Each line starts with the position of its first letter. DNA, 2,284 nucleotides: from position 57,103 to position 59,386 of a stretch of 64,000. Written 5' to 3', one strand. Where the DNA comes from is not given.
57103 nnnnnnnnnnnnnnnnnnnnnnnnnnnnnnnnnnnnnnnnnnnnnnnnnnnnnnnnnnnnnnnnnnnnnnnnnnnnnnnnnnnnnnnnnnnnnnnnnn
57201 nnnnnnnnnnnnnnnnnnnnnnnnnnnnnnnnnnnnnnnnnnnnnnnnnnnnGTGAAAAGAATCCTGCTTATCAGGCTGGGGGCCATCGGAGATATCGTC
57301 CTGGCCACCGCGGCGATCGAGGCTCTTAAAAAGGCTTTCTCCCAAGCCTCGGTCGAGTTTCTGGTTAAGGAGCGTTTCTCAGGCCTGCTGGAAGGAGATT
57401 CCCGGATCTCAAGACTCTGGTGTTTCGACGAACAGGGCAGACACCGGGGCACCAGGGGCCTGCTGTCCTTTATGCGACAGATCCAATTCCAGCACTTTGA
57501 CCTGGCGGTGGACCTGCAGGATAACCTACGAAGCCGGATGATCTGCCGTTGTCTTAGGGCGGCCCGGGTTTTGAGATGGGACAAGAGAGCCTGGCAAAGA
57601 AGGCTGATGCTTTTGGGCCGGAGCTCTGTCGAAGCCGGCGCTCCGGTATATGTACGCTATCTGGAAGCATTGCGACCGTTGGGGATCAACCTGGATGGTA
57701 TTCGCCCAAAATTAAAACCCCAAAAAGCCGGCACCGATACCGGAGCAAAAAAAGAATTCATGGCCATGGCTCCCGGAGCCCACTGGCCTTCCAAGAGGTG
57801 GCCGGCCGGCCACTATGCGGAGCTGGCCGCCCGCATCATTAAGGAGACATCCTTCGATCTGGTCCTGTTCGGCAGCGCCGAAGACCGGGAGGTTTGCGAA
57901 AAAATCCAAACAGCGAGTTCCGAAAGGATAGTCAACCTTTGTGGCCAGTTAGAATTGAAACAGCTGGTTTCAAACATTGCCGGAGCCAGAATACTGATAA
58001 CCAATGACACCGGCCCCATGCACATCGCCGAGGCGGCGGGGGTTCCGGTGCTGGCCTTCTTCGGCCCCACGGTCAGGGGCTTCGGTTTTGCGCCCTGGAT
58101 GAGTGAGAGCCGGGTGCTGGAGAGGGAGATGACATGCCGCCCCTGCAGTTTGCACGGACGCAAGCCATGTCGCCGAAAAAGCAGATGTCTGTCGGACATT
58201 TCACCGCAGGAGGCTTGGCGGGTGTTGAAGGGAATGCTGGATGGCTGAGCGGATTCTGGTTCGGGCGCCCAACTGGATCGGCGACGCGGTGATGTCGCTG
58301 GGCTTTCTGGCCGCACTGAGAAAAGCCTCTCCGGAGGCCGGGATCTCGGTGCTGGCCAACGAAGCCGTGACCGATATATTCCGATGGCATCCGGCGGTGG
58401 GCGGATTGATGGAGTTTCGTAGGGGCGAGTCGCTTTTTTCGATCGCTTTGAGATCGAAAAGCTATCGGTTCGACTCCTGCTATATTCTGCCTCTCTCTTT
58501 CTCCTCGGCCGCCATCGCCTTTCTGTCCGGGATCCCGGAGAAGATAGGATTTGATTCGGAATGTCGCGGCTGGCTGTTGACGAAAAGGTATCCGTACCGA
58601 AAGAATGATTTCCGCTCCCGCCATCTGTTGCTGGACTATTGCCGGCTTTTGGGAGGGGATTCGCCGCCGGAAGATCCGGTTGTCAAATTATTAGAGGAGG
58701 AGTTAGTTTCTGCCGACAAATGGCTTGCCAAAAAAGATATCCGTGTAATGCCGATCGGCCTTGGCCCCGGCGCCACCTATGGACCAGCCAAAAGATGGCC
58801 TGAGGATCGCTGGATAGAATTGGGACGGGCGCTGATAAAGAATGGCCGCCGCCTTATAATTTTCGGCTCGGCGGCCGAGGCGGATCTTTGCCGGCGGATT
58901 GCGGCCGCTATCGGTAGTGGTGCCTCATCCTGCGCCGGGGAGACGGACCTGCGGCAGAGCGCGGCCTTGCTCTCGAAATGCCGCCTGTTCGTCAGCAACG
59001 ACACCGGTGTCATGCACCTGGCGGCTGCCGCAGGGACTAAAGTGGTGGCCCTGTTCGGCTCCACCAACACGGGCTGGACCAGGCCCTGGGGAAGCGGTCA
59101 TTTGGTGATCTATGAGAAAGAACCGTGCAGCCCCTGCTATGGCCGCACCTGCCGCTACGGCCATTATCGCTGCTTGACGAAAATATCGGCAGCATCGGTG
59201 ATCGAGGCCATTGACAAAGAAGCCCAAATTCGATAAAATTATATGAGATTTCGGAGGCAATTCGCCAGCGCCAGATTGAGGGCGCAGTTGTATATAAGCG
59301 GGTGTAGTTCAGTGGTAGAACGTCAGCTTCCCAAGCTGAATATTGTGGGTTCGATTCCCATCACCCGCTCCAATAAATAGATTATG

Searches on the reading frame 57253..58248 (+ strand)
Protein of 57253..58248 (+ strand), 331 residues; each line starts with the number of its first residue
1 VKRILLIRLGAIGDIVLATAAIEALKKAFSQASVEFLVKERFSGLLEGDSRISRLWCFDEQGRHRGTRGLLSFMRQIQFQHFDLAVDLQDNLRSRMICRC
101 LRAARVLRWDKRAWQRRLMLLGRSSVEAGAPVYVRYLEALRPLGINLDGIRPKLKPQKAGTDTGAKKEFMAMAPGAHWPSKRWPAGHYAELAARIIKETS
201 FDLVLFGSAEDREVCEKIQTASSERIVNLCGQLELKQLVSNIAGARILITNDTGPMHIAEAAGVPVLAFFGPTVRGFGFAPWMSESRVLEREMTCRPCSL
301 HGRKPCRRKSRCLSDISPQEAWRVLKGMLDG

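Call 63: search_protein_families(library=pfam, proteins=[window:57253-58248:+], max_evalue=0.05)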
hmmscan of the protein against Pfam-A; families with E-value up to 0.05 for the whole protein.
window:57253-58248:+ (331 aa): 1 family
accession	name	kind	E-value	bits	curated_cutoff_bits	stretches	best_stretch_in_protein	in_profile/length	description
PF01075.23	Glyco_transf_9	-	2.8e-38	132.1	22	1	71-299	2-237/247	Glycosyltransferase family 9 (heptosyltransferase)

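Call 69: search_protein_families(library=ncbifam, proteins=[window:57253-58248:+], max_evalue=0.01)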
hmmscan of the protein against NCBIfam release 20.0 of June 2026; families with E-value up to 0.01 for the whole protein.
window:57253-58248:+ (331 aa): 6 families
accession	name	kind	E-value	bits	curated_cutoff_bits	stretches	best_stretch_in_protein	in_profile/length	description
TIGR02195.1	heptsyl_trn_II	equivalog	5e-37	127.8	134.6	1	3-329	1-338/339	lipopolysaccharide heptosyltransferase II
TIGR02201.1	heptsyl_trn_III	equivalog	5.6e-35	121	170.2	1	3-289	1-304/344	putative lipopolysaccharide heptosyltransferase III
TIGR02193.1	heptsyl_trn_I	equivalog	9.4e-26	90.8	185.3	1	3-274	1-285/320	lipopolysaccharide heptosyltransferase I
NF008162.0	PRK10916.1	equivalog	3.1e-25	89.1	569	1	166-296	179-311/348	ADP-heptose--LPS heptosyltransferase RfaF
NF007742.0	PRK10422.1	equivalog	4.8e-22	78.2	467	1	2-285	6-302/352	lipopolysaccharide core heptosyltransferase RfaQ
NF008204.0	PRK10964.1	equivalog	6e-11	42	437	1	177-274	188-283/322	lipopolysaccharide heptosyltransferase RfaC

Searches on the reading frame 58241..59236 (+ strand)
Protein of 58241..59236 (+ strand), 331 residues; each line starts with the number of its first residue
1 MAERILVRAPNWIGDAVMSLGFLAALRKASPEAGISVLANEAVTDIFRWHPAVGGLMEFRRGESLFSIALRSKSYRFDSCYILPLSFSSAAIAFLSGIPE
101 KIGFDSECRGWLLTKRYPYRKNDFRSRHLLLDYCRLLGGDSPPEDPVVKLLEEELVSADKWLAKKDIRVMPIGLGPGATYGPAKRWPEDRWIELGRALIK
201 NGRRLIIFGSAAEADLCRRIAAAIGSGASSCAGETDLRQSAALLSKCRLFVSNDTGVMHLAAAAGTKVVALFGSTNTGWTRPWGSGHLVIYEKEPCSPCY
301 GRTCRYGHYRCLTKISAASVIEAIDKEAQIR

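Call 63: search_protein_families(library=pfam, proteins=[window:58241-59236:+], max_evalue=0.05)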
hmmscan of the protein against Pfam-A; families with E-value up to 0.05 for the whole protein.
window:58241-59236:+ (331 aa): 1 family
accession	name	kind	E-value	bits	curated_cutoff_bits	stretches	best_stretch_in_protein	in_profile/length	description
PF01075.23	Glyco_transf_9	-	1.3e-43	149.6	22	1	73-309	9-246/247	Glycosyltransferase family 9 (heptosyltransferase)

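Call 69: search_protein_families(library=ncbifam, proteins=[window:58241-59236:+], max_evalue=0.01)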
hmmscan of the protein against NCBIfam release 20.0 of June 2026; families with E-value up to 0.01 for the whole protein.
window:58241-59236:+ (331 aa): 7 families
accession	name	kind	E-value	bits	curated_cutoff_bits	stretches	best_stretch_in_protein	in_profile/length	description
TIGR02195.1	heptsyl_trn_II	equivalog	5.4e-58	196.7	134.6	1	4-325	1-335/339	lipopolysaccharide heptosyltransferase II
NF008162.0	PRK10916.1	equivalog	2.4e-42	145.4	569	1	4-290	2-305/348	ADP-heptose--LPS heptosyltransferase RfaF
TIGR02193.1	heptsyl_trn_I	equivalog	1.1e-22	80.8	185.3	2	183-289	193-298/320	lipopolysaccharide heptosyltransferase I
TIGR02201.1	heptsyl_trn_III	equivalog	8e-17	61.3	170.2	1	4-324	1-339/344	putative lipopolysaccharide heptosyltransferase III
NF007742.0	PRK10422.1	equivalog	2e-14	53.2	467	1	184-326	197-341/352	lipopolysaccharide core heptosyltransferase RfaQ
NF008204.0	PRK10964.1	equivalog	7e-13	48.4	437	1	178-290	186-297/322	lipopolysaccharide heptosyltransferase RfaC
TIGR04414.1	hepto_Aah_TibC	equivalog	1.3e-05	24.4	200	1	183-277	217-311/374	autotransporter strand-loop-strand O-heptosyltransferase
